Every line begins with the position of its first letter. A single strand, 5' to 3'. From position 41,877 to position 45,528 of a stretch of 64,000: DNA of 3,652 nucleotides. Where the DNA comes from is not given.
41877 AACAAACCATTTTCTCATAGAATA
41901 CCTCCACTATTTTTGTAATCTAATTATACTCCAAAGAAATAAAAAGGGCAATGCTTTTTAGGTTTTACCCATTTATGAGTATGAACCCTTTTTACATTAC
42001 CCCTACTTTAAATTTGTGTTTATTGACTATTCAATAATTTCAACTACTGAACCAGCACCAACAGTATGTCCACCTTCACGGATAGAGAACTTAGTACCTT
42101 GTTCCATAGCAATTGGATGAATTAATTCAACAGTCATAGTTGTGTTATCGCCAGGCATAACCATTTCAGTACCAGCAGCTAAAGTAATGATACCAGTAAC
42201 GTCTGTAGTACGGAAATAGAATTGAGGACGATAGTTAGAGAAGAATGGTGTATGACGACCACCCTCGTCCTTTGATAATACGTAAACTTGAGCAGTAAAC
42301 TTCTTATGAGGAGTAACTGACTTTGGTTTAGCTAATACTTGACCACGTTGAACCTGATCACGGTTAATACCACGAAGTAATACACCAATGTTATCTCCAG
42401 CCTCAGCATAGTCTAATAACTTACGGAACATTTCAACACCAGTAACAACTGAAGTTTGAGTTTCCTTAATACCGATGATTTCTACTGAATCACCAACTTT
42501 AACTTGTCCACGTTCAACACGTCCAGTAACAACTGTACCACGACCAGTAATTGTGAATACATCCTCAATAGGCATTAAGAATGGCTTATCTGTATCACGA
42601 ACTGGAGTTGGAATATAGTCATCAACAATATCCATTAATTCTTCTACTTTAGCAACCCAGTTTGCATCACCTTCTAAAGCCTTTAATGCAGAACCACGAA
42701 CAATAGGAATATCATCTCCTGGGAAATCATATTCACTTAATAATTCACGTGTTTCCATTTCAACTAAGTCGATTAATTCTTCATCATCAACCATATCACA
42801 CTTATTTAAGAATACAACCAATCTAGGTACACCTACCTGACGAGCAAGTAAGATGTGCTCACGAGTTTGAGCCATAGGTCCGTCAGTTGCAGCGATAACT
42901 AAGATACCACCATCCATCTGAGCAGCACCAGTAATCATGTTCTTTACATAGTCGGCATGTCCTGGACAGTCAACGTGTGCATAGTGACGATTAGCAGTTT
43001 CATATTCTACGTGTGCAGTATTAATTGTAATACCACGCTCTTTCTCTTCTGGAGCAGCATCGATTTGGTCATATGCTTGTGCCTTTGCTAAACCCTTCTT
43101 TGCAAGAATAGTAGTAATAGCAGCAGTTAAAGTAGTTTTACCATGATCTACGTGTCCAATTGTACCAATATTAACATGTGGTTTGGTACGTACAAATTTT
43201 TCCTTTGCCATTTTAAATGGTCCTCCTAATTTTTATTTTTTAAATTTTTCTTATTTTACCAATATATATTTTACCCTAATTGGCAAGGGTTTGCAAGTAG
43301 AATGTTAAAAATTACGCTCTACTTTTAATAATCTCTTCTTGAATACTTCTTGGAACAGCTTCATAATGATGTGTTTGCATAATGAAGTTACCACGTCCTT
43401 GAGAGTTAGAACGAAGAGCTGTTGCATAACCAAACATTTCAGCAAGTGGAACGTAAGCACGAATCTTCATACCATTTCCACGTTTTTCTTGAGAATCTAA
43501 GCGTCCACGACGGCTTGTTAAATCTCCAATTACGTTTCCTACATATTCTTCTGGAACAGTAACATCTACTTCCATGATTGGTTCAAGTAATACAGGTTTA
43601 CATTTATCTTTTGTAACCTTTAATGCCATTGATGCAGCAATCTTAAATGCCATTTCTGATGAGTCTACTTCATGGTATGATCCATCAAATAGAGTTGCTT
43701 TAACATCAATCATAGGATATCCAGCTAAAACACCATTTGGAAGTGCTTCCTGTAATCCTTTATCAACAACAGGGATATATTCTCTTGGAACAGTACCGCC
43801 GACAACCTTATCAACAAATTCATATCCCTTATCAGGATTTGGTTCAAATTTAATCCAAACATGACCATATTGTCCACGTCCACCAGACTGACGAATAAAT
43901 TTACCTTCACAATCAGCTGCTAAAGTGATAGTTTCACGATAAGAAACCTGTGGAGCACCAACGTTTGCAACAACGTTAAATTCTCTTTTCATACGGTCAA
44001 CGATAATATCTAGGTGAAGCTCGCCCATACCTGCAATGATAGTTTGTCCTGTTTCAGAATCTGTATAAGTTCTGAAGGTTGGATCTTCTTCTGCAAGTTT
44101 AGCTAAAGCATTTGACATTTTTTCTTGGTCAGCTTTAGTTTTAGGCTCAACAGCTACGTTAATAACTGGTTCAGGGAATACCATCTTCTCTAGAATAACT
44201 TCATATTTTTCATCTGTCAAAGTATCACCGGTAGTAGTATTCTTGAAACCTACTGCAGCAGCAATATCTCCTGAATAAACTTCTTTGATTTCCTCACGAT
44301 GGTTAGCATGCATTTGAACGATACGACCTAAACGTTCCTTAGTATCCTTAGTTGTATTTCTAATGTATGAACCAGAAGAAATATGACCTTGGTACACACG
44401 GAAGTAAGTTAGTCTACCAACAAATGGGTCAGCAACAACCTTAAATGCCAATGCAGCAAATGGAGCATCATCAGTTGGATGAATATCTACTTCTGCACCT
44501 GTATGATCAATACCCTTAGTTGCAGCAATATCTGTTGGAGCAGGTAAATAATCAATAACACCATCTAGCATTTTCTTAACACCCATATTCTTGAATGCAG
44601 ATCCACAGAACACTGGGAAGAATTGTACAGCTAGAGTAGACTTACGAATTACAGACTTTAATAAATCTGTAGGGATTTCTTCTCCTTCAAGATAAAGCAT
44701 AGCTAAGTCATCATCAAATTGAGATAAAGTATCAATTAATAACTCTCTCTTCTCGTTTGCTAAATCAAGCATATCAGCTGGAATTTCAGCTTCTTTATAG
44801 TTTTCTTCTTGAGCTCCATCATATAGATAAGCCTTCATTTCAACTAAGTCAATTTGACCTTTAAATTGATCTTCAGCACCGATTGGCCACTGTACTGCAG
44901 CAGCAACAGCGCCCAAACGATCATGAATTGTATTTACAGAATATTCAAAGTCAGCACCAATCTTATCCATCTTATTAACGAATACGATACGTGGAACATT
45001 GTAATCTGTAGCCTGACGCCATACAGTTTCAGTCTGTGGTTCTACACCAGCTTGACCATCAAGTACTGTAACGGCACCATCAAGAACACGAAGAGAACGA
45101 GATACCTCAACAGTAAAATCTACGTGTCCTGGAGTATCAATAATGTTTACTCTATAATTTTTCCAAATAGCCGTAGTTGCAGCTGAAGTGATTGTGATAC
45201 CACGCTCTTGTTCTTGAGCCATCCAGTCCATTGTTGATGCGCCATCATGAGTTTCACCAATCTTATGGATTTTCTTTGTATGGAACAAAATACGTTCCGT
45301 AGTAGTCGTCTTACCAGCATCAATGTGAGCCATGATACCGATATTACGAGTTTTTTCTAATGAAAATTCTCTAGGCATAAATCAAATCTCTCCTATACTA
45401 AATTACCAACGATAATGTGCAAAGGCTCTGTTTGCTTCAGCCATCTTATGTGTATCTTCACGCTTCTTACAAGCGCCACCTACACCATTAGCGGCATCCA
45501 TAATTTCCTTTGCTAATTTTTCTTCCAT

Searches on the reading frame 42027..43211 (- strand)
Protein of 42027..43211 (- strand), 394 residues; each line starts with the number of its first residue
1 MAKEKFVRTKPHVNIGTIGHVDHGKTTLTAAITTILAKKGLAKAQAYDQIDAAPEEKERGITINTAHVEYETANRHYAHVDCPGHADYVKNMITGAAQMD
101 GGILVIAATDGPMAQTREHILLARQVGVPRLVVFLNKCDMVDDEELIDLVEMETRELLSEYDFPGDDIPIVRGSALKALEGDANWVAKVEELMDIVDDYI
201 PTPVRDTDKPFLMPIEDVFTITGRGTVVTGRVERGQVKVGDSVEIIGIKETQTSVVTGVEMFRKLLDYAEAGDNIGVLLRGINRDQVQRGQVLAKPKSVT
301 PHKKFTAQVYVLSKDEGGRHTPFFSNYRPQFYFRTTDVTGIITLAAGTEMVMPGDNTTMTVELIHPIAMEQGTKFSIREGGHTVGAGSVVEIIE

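Call 11: search_protein_families(library=pfam, proteins=[window:42027-43211:-], max_evalue=0.001)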
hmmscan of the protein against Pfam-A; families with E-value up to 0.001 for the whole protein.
window:42027-43211:- (394 aa): 3 families
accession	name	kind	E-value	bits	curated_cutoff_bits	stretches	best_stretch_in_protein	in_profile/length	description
PF00009.33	GTP_EFTU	-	1.2e-65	221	26.5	1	10-202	1-188/188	Elongation factor Tu GTP binding domain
PF03143.23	GTP_EFTU_D3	-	1.9e-39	134.7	27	1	298-392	1-105/106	Elongation factor Tu C-terminal domain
PF03144.31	GTP_EFTU_D2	-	3.5e-21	75.9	30.3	1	225-294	1-73/73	Elongation factor Tu domain 2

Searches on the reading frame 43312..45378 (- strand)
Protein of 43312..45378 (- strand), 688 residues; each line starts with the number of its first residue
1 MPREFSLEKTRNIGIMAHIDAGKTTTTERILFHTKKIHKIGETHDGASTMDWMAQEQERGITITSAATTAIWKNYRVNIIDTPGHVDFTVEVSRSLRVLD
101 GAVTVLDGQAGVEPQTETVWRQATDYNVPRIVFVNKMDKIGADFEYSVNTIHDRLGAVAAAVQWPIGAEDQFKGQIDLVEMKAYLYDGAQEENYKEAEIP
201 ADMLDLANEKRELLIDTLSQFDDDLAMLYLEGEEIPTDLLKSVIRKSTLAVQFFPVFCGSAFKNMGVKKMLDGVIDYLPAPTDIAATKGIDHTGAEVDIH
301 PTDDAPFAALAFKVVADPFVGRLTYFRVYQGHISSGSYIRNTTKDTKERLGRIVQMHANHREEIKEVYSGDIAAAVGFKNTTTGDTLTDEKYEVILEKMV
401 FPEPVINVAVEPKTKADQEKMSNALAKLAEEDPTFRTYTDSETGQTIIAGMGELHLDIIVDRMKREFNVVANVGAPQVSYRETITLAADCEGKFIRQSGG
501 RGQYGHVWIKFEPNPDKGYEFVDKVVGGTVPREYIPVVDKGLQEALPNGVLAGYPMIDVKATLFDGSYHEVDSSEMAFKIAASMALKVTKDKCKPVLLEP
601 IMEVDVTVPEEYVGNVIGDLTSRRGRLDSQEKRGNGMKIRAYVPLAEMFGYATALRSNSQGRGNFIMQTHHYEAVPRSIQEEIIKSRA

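Call 11: search_protein_families(library=pfam, proteins=[window:43312-45378:-], max_evalue=0.001)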
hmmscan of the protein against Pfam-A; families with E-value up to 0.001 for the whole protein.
window:43312-45378:- (688 aa): 8 families
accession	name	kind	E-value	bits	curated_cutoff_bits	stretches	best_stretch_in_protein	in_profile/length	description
PF00009.33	GTP_EFTU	-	4.5e-66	222.5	26.5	1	9-279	2-187/188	Elongation factor Tu GTP binding domain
PF03764.24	EFG_IV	-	1.2e-46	157.9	24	1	476-589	1-116/121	Elongation factor G, domain IV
PF14492.12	EFG_III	-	2.2e-34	117.8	27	1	401-474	1-74/75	Elongation Factor G, domain III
PF00679.30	EFG_C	-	9.6e-29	99.7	27.9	1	596-682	1-88/89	Elongation factor G C-terminus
PF22042.2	EF-G_D2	-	4.6e-17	62.3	27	1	306-389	1-83/84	Elongation factor G domain 2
PF03144.31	GTP_EFTU_D2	-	8.5e-16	58.6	30.3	1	321-388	1-73/73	Elongation factor Tu domain 2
PF16658.11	RF3_C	-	8.5e-07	29.3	40.1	1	409-484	14-89/132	Class II release factor RF3, C-terminal domain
PF01926.29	MMR_HSR1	-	0.00048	20.6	21.9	0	59-136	30-113/113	50S ribosome-binding GTPase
